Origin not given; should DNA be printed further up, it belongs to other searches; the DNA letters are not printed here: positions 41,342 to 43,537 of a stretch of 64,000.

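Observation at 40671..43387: Repeated 'GtrB/Dpm1-like GT2 + GT-C membrane protein' modules (two-step lipid-monosaccharide glycosylation)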

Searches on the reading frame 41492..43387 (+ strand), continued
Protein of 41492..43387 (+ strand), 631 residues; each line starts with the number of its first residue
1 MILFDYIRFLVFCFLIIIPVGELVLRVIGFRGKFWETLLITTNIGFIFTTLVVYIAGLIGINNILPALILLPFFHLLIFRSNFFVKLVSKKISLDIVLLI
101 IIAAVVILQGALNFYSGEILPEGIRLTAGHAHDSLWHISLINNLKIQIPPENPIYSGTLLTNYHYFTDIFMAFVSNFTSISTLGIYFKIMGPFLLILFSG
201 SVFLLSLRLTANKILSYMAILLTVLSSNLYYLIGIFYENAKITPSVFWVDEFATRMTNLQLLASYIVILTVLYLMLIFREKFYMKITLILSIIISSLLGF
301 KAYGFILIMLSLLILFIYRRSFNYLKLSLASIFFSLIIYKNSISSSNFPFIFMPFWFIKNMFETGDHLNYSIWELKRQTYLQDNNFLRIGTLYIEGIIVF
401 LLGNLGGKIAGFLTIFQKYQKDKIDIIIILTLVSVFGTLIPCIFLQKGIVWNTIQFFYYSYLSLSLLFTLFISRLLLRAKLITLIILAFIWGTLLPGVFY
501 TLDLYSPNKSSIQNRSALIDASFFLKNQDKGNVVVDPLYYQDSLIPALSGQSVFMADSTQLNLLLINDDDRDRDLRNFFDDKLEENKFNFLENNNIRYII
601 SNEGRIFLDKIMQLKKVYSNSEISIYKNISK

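Call 91: find_related_loci(query=A1, collection=genome_contigs, flank=8000)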
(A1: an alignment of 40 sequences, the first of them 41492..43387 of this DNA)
Query A1 (631 aa) in genome_contigs; peptide patterns used: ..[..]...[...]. (x = any residue, [..] = any of these).
291 stretches matched a pattern; 265 encode a relative of the query (tblastn E <= 1e-3); the best 80 are kept; 80 distinct loci.
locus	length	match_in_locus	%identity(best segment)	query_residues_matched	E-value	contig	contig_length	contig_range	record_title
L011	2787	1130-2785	37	9-554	1e-102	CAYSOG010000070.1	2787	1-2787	MAG TPA_asm: uncultured Gammaproteobacteria bacterium isolate SRP200132_co1_489 genome assembly, contig: NODE_81302_leng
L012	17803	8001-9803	31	36-625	7e-77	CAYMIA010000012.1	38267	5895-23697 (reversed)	MAG TPA_asm: uncultured Gammaproteobacteria bacterium isolate SRP200132_co1_145 genome assembly, contig: NODE_1803_lengt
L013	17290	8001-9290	36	121-574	2e-67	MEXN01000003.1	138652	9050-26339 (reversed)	MAG: Candidatus Amesbacteria bacterium RIFCSPLOWO2_01_FULL_48_25 rifcsplowo2_01_scaffold_246, whole genome shotgun seque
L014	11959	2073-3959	30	12-627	6e-60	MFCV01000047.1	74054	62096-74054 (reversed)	MAG: Candidatus Daviesbacteria bacterium RIFCSPHIGHO2_02_FULL_36_13 rifcsphigho2_02_scaffold_875, whole genome shotgun s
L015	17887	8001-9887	27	21-627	3e-59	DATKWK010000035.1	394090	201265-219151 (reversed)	MAG TPA_asm: Candidatus Bathyarchaeia archaeon isolate SMAG_U14161 k141_3311682, whole genome shotgun sequence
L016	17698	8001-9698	31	77-627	5e-59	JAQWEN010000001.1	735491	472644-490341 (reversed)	MAG: Candidatus Shapirobacteria bacterium isolate STF2_76 NODE_1_length_735491_cov_9.474058_Sandtown_F2, whole genome sh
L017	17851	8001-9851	27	36-627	7e-58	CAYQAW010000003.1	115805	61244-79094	MAG TPA_asm: uncultured Gammaproteobacteria bacterium isolate binchicken_co251_588 genome assembly, contig: NODE_257_len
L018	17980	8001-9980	29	2-627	5e-56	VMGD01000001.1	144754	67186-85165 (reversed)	MAG: Microgenomates group bacterium Gr01-1014_7 G01um10147_scaffold_25, whole genome shotgun sequence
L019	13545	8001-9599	32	114-627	5e-56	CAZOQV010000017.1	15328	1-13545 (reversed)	MAG TPA_asm: uncultured Gammaproteobacteria bacterium isolate SRP192927_co2_309 genome assembly, contig: NODE_6514_lengt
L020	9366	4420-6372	28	8-627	1e-55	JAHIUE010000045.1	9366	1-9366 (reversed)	MAG: Patescibacteria group bacterium isolate MM_PC_MetaG.mb.24 MM_PC_MetaG.mb.24_k141_781934, whole genome shotgun seque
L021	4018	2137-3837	32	77-627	3e-55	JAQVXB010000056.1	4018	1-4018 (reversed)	MAG: Candidatus Shapirobacteria bacterium isolate STF2_116 NODE_89229_length_4018_cov_3.117451_Sandtown_F2, whole genome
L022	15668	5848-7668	29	38-626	8e-59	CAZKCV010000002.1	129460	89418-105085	MAG TPA_asm: uncultured Gammaproteobacteria bacterium isolate binchicken_co251_142 genome assembly, contig: NODE_217_len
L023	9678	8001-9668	31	89-627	8e-55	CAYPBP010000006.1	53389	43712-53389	MAG TPA_asm: uncultured Gammaproteobacteria bacterium isolate SRP192927_co5_99 genome assembly, contig: NODE_417_length_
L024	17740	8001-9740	32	71-627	2e-54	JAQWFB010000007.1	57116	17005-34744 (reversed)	MAG: Candidatus Shapirobacteria bacterium isolate STF2_89 NODE_1032_length_57116_cov_17.645932_Sandtown_F2, whole genome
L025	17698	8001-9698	29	88-629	3e-54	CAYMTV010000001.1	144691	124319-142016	MAG TPA_asm: uncultured Gammaproteobacteria bacterium isolate binchicken_co38_1053 genome assembly, contig: NODE_297_len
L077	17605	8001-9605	28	116-626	2e-44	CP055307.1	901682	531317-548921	MAG: Candidatus Woesebacteria bacterium isolate Ch104b chromosome, complete genome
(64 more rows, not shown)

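Call 105: fold_search(model_id=the predicted structure, library=pdb)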
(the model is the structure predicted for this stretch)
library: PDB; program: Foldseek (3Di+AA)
matches with E <= 10: 192; with E <= 0.001: 18
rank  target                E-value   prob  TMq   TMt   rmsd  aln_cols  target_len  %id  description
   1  8pn9_A                2.5e-07  1.00  0.45  0.44  14.0       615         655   11  Structure of human oligosaccharyltransferase OST-A complex bound to NGI-1 (released 2024-05-08)
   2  8b6l_I                4.3e-07  1.00  0.44  0.41  13.3       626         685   10  Subtomogram average of the human Sec61-TRAP-OSTA-translocon (released 2022-12-07)
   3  7e9s_A                4.5e-07  1.00  0.44  0.34  13.7       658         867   12  Archaeal oligosaccharyltransferase AglB from Archaeoglobus fulgidus in complex with an inhibitory peptide and a dolich (released 2021-09-08)
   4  7zlh_A                6.1e-07  1.00  0.40  0.39  16.5       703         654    9  Cryo-EM structure of C-mannosyltransferase CeDPY19, in apo state, bound to CMT2-Fab and anti-Fab nanobody (released 2023-01-11)
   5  8agb_A                1.4e-06  1.00  0.44  0.43  13.5       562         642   11  Structure of yeast oligosaccharylransferase complex with lipid-linked oligosaccharide bound (released 2022-12-07)
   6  8age_A                1.6e-06  1.00  0.43  0.42  13.7       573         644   10  Structure of yeast oligosaccharylransferase complex with acceptor peptide bound (released 2022-12-07)
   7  3wak                  3.2e-06  1.00  0.45  0.35  13.4       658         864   12  Crystal structure of the Archaeoglobus fulgidus oligosaccharyltransferase (O29867_ARCFU) in the apo form (released 2013-10-30)
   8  6ezn_F                3.6e-06  1.00  0.46  0.45  13.8       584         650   12  Cryo-EM structure of the yeast oligosaccharyltransferase (OST) complex (released 2018-01-17)
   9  6s7t_A                4.0e-06  1.00  0.44  0.40  14.2       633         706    9  Cryo-EM structure of human oligosaccharyltransferase complex OST-B (released 2019-12-18)
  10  6s7o_A                4.3e-06  1.00  0.47  0.45  13.8       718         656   10  Cryo-EM structure of human oligosaccharyltransferase complex OST-A (released 2019-12-18)
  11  7zli_A                5.6e-06  1.00  0.41  0.39  16.7       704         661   10  Cryo-EM structure of C-mannosyltransferase CeDPY19, in complex with Dol25-P-Man and bound to CMT2-Fab and anti-Fab nan (released 2023-01-11)
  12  7zlg_A                6.6e-06  1.00  0.38  0.37  16.7       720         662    9  Cryo-EM structure of C-mannosyltransferase CeDPY19, in complex with acceptor peptide and bound to CMT2-Fab and anti-Fa (released 2023-01-11)
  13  7oci_F                8.2e-06  1.00  0.40  0.40  13.2       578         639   12  Cryo-EM structure of yeast Ost6p containing oligosaccharyltransferase complex (released 2022-02-16)
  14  6ftg_5                2.5e-05  1.00  0.47  0.46  14.3       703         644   10  Subtomogram average of OST-containing ribosome-translocon complexes from canine rough microsomal membranes (released 2018-03-21)
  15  3rce_A                6.9e-05  1.00  0.42  0.39  13.0       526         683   16  Bacterial oligosaccharyltransferase PglB (released 2011-06-15)
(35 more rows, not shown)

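Call 108: search_protein_families(library=pfam, proteins=[L077:12178-13209:+, L077:13154-15526:+, L077:15527-17071:+, L077:9623-10522:+, L077:10519-11430:+, L077:11421-12197:+, L016:12317-13561:+, L016:13563-14441:+, L016:14443-15243:+, L016:15201-16511:+], max_evalue=0.001)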
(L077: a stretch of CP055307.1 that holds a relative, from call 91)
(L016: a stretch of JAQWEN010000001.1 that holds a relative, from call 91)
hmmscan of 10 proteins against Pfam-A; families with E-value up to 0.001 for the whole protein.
L077:12178-13209:+ (343 aa): 3 families
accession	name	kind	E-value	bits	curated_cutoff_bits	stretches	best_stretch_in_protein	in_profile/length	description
PF00534.26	Glycos_transf_1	-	1.3e-22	80.6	26.4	1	151-324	11-171/172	Glycosyl transferases group 1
PF13692.12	Glyco_trans_1_4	-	4.5e-14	53.3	27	1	156-310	2-141/142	Glycosyl transferases group 1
PF13439.12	Glyco_transf_4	-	6.3e-05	23.5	28.5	0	14-145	2-168/170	Glycosyltransferase Family 4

L077:13154-15526:+ (790 aa): 1 family
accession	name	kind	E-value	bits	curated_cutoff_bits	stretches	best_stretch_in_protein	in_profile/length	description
PF09586.16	YfhO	-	4.1e-22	78.8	28.5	2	121-640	74-594/835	Bacterial membrane protein YfhO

L077:15527-17071:+ (514 aa): 0 families

L077:9623-10522:+ (299 aa): 4 families
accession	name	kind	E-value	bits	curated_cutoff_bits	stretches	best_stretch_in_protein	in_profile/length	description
PF00535.33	Glycos_transf_2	-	1.6e-21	77.4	23.3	1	6-138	2-146/168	Glycosyl transferase family 2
PF13704.12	Glyco_tranf_2_4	-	7.8e-06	26.7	27.5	1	12-85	2-82/98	Glycosyl transferase family 2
PF13641.12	Glyco_tranf_2_3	-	8.7e-05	23.1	27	1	4-103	3-115/230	Glycosyltransferase like family 2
PF10111.15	Glyco_tranf_2_2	-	0.00066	19.7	27.3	0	28-100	29-107/276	Glycosyltransferase like family 2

L077:10519-11430:+ (303 aa): 5 families
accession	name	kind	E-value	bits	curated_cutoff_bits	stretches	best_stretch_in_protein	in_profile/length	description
PF00535.33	Glycos_transf_2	-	2.8e-16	60.4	23.3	1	6-135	2-129/168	Glycosyl transferase family 2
PF13641.12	Glyco_tranf_2_3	-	7.3e-16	59.3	27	1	4-238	3-216/230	Glycosyltransferase like family 2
PF13632.12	Glyco_trans_2_3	-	5.7e-11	43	27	1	181-260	72-144/198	Glycosyl transferase family group 2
PF10111.15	Glyco_tranf_2_2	-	0.00037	20.5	27.3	0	29-100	22-96/276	Glycosyltransferase like family 2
PF13506.12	Glyco_transf_21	-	0.00046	20.1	21.7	0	174-239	95-160/174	Glycosyl transferase family 21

L077:11421-12197:+ (258 aa): 3 families
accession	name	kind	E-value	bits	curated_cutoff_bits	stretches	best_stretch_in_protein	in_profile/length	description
PF00535.33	Glycos_transf_2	-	4.7e-23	82.4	23.3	1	6-149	1-149/168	Glycosyl transferase family 2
PF13704.12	Glyco_tranf_2_4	-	5.7e-07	30.4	27.5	1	12-93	1-88/98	Glycosyl transferase family 2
PF10111.15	Glyco_tranf_2_2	-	4e-05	23.7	27.3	1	9-92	4-97/276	Glycosyltransferase like family 2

L016:12317-13561:+ (414 aa): 3 families
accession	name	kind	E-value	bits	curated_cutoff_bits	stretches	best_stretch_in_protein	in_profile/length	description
PF00534.26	Glycos_transf_1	-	5.6e-26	91.5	26.4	1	218-392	11-169/172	Glycosyl transferases group 1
PF13692.12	Glyco_trans_1_4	-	5.6e-18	66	27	1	223-376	2-137/142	Glycosyl transferases group 1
PF13439.12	Glyco_transf_4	-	2.8e-08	34.4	28.5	1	162-214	115-170/170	Glycosyltransferase Family 4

L016:13563-14441:+ (292 aa): 6 families
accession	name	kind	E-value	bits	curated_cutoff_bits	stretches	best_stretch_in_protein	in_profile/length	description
PF00535.33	Glycos_transf_2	-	1e-23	84.5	23.3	1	4-166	1-167/168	Glycosyl transferase family 2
PF13641.12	Glyco_tranf_2_3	-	9.8e-17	62.2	27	1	3-214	3-221/230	Glycosyltransferase like family 2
PF10111.15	Glyco_tranf_2_2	-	4.5e-09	36.6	27.3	1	153-214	165-226/276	Glycosyltransferase like family 2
PF13632.12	Glyco_trans_2_3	-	3.5e-08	34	27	1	85-213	2-132/198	Glycosyl transferase family group 2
PF13506.12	Glyco_transf_21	-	2.4e-05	24.3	21.7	1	73-210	22-162/174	Glycosyl transferase family 21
PF02709.20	Glyco_transf_7C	-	0.00023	21.2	23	1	152-194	20-62/78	N-terminal domain of galactosyltransferase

L016:14443-15243:+ (266 aa): 6 families
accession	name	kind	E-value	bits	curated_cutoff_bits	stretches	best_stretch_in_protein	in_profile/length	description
PF00535.33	Glycos_transf_2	-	2.3e-26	93.1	23.3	1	4-177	1-167/168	Glycosyl transferase family 2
PF13712.12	Glyco_tranf_2_5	-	4.2e-14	53.2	27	1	53-231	30-203/210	Glycosyltransferase like family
PF13641.12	Glyco_tranf_2_3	-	1.3e-12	48.7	27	1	3-230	3-227/230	Glycosyltransferase like family 2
PF10111.15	Glyco_tranf_2_2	-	1.5e-07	31.6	27.3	1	15-203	15-205/276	Glycosyltransferase like family 2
PF13632.12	Glyco_trans_2_3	-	4.5e-07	30.3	27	1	139-233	52-139/198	Glycosyl transferase family group 2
PF13704.12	Glyco_tranf_2_4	-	0.00056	20.8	27.5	1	30-67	20-57/98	Glycosyl transferase family 2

L016:15201-16511:+ (436 aa): 1 family
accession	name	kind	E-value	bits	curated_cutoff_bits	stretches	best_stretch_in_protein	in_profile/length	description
PF03155.21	Alg6_Alg8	-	1.7e-06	27.8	25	1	122-382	90-376/482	ALG6, ALG8 glycosyltransferase family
